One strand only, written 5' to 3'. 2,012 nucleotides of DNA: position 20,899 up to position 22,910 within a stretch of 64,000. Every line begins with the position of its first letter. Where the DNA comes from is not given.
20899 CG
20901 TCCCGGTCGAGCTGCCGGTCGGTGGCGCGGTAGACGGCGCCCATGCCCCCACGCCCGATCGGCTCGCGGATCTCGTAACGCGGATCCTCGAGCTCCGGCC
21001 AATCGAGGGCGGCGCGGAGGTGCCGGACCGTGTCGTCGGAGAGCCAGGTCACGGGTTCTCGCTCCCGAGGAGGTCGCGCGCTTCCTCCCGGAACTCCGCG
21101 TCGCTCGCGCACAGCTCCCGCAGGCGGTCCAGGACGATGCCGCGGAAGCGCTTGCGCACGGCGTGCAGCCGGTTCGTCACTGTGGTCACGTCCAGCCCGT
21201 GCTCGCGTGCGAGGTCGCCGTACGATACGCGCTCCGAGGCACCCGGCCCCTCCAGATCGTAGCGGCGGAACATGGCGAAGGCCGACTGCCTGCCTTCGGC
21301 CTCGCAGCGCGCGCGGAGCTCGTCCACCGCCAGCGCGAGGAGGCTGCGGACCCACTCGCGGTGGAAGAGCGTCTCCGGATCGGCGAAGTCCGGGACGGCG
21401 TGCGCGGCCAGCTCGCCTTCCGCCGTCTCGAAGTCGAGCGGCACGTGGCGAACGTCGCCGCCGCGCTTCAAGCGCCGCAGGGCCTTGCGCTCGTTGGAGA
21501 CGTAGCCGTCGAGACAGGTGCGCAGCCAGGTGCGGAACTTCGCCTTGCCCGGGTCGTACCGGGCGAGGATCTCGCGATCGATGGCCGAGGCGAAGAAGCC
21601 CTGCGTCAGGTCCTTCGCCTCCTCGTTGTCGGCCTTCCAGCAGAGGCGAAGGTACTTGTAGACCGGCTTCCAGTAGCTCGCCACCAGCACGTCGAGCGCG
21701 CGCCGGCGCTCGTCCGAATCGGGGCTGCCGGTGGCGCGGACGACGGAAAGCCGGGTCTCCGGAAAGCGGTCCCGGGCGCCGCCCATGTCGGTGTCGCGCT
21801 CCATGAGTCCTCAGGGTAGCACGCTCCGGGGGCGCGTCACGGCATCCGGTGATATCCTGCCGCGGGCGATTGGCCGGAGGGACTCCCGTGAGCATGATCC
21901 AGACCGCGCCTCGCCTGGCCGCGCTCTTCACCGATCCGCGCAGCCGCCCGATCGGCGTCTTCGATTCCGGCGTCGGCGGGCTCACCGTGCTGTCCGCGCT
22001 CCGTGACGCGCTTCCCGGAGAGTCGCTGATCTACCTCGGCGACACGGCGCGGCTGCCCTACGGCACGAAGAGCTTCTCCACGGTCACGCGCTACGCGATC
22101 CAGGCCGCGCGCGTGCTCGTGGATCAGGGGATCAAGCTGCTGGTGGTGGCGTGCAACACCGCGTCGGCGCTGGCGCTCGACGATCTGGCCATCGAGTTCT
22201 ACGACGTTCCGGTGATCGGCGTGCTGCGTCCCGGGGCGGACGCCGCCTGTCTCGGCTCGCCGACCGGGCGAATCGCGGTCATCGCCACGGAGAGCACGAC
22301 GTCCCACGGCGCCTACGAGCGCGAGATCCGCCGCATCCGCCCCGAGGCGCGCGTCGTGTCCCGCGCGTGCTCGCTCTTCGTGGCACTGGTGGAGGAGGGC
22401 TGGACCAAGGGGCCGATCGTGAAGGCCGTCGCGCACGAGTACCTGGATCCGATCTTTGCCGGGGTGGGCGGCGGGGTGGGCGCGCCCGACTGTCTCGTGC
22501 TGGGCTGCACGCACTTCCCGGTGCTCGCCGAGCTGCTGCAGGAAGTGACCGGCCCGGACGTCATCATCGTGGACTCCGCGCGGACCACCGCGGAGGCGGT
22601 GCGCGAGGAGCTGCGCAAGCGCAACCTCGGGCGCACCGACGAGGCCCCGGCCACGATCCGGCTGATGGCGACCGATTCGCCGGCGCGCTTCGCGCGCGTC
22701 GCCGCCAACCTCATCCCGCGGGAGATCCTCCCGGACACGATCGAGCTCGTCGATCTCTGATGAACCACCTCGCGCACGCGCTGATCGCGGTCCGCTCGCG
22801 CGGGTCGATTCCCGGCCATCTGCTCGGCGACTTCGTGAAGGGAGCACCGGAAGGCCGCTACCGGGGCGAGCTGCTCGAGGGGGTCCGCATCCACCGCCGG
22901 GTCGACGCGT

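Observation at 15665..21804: Seven-gene minus-strand operon linking an ECF sigma factor / Ser-Thr kinase pair to a C39-peptidase ABC exporter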

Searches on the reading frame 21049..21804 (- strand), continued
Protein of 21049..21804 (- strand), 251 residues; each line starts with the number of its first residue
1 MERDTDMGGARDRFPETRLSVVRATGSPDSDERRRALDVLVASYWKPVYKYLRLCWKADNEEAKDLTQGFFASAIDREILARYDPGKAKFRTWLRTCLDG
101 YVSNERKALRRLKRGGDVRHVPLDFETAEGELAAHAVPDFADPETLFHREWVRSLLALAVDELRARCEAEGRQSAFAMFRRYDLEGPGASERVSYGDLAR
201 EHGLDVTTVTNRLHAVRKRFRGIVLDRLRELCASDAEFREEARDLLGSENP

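Call 36: search_solved_structures(query=A1, max_evalue=1, show_alignments=3)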
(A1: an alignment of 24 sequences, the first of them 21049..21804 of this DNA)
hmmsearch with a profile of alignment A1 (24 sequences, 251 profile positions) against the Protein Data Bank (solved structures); distinct sequences matched with E-value up to 1: 7.
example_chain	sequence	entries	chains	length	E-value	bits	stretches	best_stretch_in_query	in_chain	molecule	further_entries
8z6g_B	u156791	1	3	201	0.076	15.8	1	33-141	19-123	RNA polymerase sigma factor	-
6in7_B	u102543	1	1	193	0.077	15.8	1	33-141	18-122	RNA polymerase sigma-H factor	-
2o7g_A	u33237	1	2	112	0.088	15.6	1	21-120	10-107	Probable RNA polymerase sigma-C factor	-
9m9d_F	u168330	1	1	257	0.46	13.2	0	38-93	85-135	ECF RNA polymerase sigma factor SigE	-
9m9e_F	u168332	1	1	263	0.5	13.1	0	38-93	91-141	ECF RNA polymerase sigma factor SigE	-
9m98_F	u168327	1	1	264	0.5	13.1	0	38-93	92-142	ECF RNA polymerase sigma factor SigE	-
4fx0_A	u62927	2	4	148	0.9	12.3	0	173-219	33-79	PROBABLE TRANSCRIPTIONAL REPRESSOR PROTEIN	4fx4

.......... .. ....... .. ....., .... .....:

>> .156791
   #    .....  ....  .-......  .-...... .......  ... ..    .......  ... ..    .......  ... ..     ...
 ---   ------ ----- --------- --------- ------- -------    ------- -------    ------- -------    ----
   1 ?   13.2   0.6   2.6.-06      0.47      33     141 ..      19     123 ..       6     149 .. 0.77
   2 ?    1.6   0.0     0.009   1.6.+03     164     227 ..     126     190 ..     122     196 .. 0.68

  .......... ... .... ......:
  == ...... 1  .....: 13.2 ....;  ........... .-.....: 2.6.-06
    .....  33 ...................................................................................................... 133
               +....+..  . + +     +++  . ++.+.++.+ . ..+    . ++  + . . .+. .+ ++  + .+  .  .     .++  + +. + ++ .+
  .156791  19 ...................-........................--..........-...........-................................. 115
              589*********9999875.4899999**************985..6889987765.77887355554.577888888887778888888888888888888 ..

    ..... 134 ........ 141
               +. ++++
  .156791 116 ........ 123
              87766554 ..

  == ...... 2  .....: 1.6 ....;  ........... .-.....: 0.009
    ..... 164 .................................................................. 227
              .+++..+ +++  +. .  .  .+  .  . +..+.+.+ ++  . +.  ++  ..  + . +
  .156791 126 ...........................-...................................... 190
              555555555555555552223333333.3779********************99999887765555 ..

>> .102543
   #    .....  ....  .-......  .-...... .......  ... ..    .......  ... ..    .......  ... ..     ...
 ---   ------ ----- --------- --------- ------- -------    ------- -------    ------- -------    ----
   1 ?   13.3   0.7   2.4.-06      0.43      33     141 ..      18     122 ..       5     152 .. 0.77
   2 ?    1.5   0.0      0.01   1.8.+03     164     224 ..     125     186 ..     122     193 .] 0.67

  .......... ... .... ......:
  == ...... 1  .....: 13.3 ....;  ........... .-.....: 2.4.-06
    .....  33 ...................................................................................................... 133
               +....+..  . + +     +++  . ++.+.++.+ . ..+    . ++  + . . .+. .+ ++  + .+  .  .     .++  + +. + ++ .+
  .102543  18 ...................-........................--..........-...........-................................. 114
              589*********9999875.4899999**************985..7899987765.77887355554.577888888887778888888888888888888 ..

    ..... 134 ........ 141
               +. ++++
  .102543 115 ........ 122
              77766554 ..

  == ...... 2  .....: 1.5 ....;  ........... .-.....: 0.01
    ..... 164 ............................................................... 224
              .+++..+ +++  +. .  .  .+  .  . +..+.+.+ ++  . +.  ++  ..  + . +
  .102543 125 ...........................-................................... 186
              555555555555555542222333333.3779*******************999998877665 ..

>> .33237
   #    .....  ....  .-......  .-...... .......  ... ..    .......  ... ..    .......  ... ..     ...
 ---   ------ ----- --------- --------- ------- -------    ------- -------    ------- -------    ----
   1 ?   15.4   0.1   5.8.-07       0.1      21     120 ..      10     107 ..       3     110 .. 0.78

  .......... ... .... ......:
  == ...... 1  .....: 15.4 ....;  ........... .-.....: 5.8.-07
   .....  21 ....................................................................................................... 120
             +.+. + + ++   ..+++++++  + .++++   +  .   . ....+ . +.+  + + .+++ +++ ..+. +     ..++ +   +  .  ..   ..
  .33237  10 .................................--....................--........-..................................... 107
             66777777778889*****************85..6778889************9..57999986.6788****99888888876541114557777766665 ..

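Call 61: search_protein_families(library=pfam, proteins=[L004:12221-12604:+, L064:2332-2814:+, L024:12392-12763:+, L047:12335-12706:+, L063:11377-11730:+, L081:12152-12529:+, L060:3871-4620:+], max_evalue=0.01)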
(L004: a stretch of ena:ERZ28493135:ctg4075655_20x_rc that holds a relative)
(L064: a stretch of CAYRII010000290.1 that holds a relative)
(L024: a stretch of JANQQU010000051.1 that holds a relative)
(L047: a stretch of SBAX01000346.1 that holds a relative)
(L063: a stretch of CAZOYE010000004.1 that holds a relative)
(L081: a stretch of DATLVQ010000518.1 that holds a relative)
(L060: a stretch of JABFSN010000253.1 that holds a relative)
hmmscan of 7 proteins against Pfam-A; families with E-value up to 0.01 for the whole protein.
L004:12221-12604:+ (127 aa): 3 families
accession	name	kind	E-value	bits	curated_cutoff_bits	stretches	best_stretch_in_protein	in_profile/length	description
PF22677.2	Ble-like_N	-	8.4e-09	35.5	24.5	1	3-44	1-41/41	Bleomycin resistance protein-like N-terminal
PF00903.31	Glyoxalase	-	1.4e-06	29.2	20.6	1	3-116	1-118/121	Glyoxalase/Bleomycin resistance protein/Dioxygenase superfamily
PF18029.7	Glyoxalase_6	-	0.00035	21.6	23.6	1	9-117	4-103/106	Glyoxalase-like domain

L064:2332-2814:+ (160 aa): 0 families

L024:12392-12763:+ (123 aa): 2 families
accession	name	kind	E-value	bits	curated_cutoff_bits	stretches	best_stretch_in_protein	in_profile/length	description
PF00903.31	Glyoxalase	-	5.1e-08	33.8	20.6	1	10-116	3-119/121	Glyoxalase/Bleomycin resistance protein/Dioxygenase superfamily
PF18029.7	Glyoxalase_6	-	2.1e-06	28.8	23.6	1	17-116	7-103/106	Glyoxalase-like domain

L047:12335-12706:+ (123 aa): 4 families
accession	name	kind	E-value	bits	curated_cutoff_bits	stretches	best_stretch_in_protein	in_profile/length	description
PF00903.31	Glyoxalase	-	1.5e-11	45.2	20.6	1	14-117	4-119/121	Glyoxalase/Bleomycin resistance protein/Dioxygenase superfamily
PF18029.7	Glyoxalase_6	-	4.2e-06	27.8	23.6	1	17-116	4-102/106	Glyoxalase-like domain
PF22677.2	Ble-like_N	-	0.0017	18.5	24.5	1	23-47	13-39/41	Bleomycin resistance protein-like N-terminal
PF12681.13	Glyoxalase_2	-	0.0092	16.4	30.1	0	20-120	9-114/118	Glyoxalase-like domain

L063:11377-11730:+ (117 aa): 3 families
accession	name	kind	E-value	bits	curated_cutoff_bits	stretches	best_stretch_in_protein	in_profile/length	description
PF00903.31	Glyoxalase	-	2.2e-11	44.6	20.6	1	8-112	4-119/121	Glyoxalase/Bleomycin resistance protein/Dioxygenase superfamily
PF18029.7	Glyoxalase_6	-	2.3e-07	31.9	23.6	1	11-113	4-104/106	Glyoxalase-like domain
PF22677.2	Ble-like_N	-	3.6e-06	27.1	24.5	1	7-39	3-35/41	Bleomycin resistance protein-like N-terminal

L081:12152-12529:+ (125 aa): 3 families
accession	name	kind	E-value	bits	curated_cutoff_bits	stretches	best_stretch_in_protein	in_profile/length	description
PF00903.31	Glyoxalase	-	4.4e-09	37.2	20.6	1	8-115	2-119/121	Glyoxalase/Bleomycin resistance protein/Dioxygenase superfamily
PF22677.2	Ble-like_N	-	1.1e-07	31.9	24.5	1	7-48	1-41/41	Bleomycin resistance protein-like N-terminal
PF18029.7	Glyoxalase_6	-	9.1e-06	26.7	23.6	1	15-115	6-103/106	Glyoxalase-like domain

L060:3871-4620:+ (249 aa): 2 families
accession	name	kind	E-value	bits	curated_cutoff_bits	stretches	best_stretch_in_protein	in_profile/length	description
PF00903.31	Glyoxalase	-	1.3e-07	32.5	20.6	1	137-242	2-119/121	Glyoxalase/Bleomycin resistance protein/Dioxygenase superfamily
PF18029.7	Glyoxalase_6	-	2.8e-05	25.2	23.6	1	142-242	4-103/106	Glyoxalase-like domain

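Call 68: list_cluster_members(proteins=[window:21049-21804:-, window:15665-17872:-, window:19368-19730:-])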
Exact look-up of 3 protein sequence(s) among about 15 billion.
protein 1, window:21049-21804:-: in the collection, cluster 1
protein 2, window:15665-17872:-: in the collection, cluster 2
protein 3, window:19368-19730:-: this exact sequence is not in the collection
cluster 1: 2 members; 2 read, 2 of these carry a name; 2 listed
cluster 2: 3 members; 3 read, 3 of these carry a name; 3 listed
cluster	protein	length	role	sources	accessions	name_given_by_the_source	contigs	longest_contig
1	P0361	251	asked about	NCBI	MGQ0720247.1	MAG: RNA polymerase sigma factor [Candidatus Eiseniibacteriota bacterium]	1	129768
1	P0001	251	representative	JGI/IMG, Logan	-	RNA polymerase sigma factor (sigma-70 family)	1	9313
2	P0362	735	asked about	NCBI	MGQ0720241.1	MAG: peptidase domain-containing ABC transporter [Candidatus Eiseniibacteriota bacterium]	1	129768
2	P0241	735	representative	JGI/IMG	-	ABC-type bacteriocin/lantibiotic exporter with double-glycine peptidase domain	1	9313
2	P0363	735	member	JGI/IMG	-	ABC-type bacteriocin/lantibiotic exporter with double-glycine peptidase domain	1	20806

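Call 81: search_protein_families(library=padloc, proteins=[window:21049-21804:-], max_evalue=0.00001)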
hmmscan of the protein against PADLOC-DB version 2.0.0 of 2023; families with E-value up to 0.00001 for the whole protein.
window:21049-21804:- (251 aa): 0 families

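Call 87: predict_structure(alignment_id=A1)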
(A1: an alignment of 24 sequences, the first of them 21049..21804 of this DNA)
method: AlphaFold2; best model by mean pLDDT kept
length: 251 residues; sequences in the alignment: 24
mean_pLDDT: 81.1   pTM: 0.79
mean pLDDT of the five models: 81.1, 75.0, 70.2, 70.0, 70.0
residues with pLDDT >= 90: 101; 70-90: 99; 50-70: 24; < 50: 27
segments of 3 or more residues with pLDDT < 50: 1-18, 112-117, 249-251
pLDDT, mean of each block of 10 residues (from residue 1): 33 45 86 88 93 90 90 88 88 93 81 47 76 68 86 92 95 93 73 89 95 94 90 87 70 34
secondary structure, 60 per line:
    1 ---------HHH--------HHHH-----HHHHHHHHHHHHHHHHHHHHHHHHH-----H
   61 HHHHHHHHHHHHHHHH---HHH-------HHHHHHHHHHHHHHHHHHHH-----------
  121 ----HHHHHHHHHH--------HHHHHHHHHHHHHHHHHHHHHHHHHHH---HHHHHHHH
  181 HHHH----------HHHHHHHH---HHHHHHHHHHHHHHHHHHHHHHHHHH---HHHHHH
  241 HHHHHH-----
elements in order: H21-24 H30-54 H60-76 H90-109 H125-134 H143-169 H173-184 H195-202 H206-231 H235-246

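Call 89: fold_search(model_id=the predicted structure, library=pdb)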
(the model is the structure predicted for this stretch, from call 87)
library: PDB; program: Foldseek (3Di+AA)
matches with E <= 10: 286; with E <= 0.001: 4
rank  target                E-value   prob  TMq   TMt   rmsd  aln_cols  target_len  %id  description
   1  6jbq_F                4.3e-04  1.00  0.31  0.41  25.9       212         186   20  CryoEM structure of Escherichia coli sigmaE transcription initiation complex containing 5nt of RNA (released 2019-05-29)
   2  9m9e_F                6.0e-04  1.00  0.25  0.34  22.4       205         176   21  Structural Basis of Pausing During Transcription Initiation in Mycobacterium tuberculosis (released 2026-01-14)
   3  8z6g_B                8.2e-04  1.00  0.30  0.43  13.1       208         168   21  the AlgU-MucAcyto complex structure in Pseudomonas aeruginosa (released 2024-05-08)
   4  8z6g_D                8.6e-04  1.00  0.31  0.43  12.8       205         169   21  the AlgU-MucAcyto complex structure in Pseudomonas aeruginosa (released 2024-05-08)
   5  9m98_F                1.9e-03  1.00  0.26  0.38  25.0       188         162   22  Structural Basis of Pausing During Transcription Initiation in Mycobacterium tuberculosis (released 2026-01-14)
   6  6in7_B                2.2e-03  1.00  0.30  0.41  13.1       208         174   22  Crystal structure of AlgU in complex with MucA(cyto) (released 2019-07-24)
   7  9m9d_F                2.4e-03  1.00  0.24  0.35  24.7       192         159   22  Structural Basis of Pausing During Transcription Initiation in Mycobacterium tuberculosis (released 2026-01-14)
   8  1or7_A                3.7e-03  1.00  0.32  0.42  14.2       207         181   17  Crystal Structure of Escherichia coli sigmaE with the Cytoplasmic Domain of its Anti-sigma RseA (released 2003-04-15)
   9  6kop_F                4.4e-03  1.00  0.28  0.42  25.6       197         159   19  Mycobacterium tuberculosis initial transcription complex comprising sigma H and 5'-OH RNA of 9 nt (released 2020-03-11)
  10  6koo_F                5.8e-03  1.00  0.24  0.32  24.2       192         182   18  Mycobacterium tuberculosis initial transcription complex comprising sigma H and 5'-OH RNA of 7 nt (released 2020-03-11)
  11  5zx2_F                8.9e-03  0.99  0.23  0.31  23.7       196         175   19  Mycobacterium tuberculosis RNA polymerase transcription initiation complex with ECF sigma factor sigma H and 7nt RNA (released 2019-03-20)
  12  6kon_F                1.1e-02  1.00  0.27  0.37  25.2       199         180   18  Mycobacterium tuberculosis initial transcription complex comprising sigma H and 5'-OH RNA of 5 nt (released 2020-03-11)
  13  5wuq_A                1.3e-02  1.00  0.29  0.44  17.1       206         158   14  Crystal structure of SigW in complex with its anti-sigma RsiW, a zinc binding form (released 2017-03-29)
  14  5wuq_B                1.7e-02  0.99  0.26  0.38  16.3       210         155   16  Crystal structure of SigW in complex with its anti-sigma RsiW, a zinc binding form (released 2017-03-29)
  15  5uxx_C                3.8e-02  0.97  0.22  0.32  19.1       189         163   17  Co-crystal structure of the sigma factor RpoE in complex with the anti-sigma factor NepR from Bartonella quintana (released 2018-02-28)
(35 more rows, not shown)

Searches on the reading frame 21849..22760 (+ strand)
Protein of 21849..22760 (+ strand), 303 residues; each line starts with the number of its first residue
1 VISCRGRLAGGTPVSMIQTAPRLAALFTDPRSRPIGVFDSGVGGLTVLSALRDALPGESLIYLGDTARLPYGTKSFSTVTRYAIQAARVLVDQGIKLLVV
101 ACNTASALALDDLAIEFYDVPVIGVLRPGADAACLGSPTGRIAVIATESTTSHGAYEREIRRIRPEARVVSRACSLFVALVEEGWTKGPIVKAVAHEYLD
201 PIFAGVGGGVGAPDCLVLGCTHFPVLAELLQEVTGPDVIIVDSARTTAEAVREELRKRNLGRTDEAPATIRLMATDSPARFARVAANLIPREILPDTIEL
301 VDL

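Call 4: search_protein_families(library=pfam, proteins=[window:21849-22760:+], max_evalue=0.01)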
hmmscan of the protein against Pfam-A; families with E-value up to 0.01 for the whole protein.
window:21849-22760:+ (303 aa): 1 family
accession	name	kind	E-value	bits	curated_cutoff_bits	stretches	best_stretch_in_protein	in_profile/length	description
PF01177.27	Asp_Glu_race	-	8.3e-20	71.9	31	1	49-250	18-210/211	Asp/Glu/Hydantoin racemase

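Call 5: search_protein_families(library=ncbifam, proteins=[window:21849-22760:+], max_evalue=0.01)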
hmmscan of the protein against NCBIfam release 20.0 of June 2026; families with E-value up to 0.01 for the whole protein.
window:21849-22760:+ (303 aa): 5 families
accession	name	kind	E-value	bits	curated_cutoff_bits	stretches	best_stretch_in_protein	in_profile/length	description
NF002035.0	PRK00865.1-3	equivalog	8.8e-65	218.9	328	1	32-291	3-255/267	glutamate racemase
TIGR00067.1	glut_race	equivalog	8.8e-61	205.5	146.65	1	35-285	1-245/251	glutamate racemase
NF002034.1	PRK00865.1-1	equivalog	4.2e-29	101.6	408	1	37-250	3-211/260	glutamate racemase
NF052483.1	racemase_CuyB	equivalog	2.6e-10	40.6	190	1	84-252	61-222/225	cysteate racemase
TIGR00035.1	asp_race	subfamily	1.2e-07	31.5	93.1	1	84-254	66-227/236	amino acid racemase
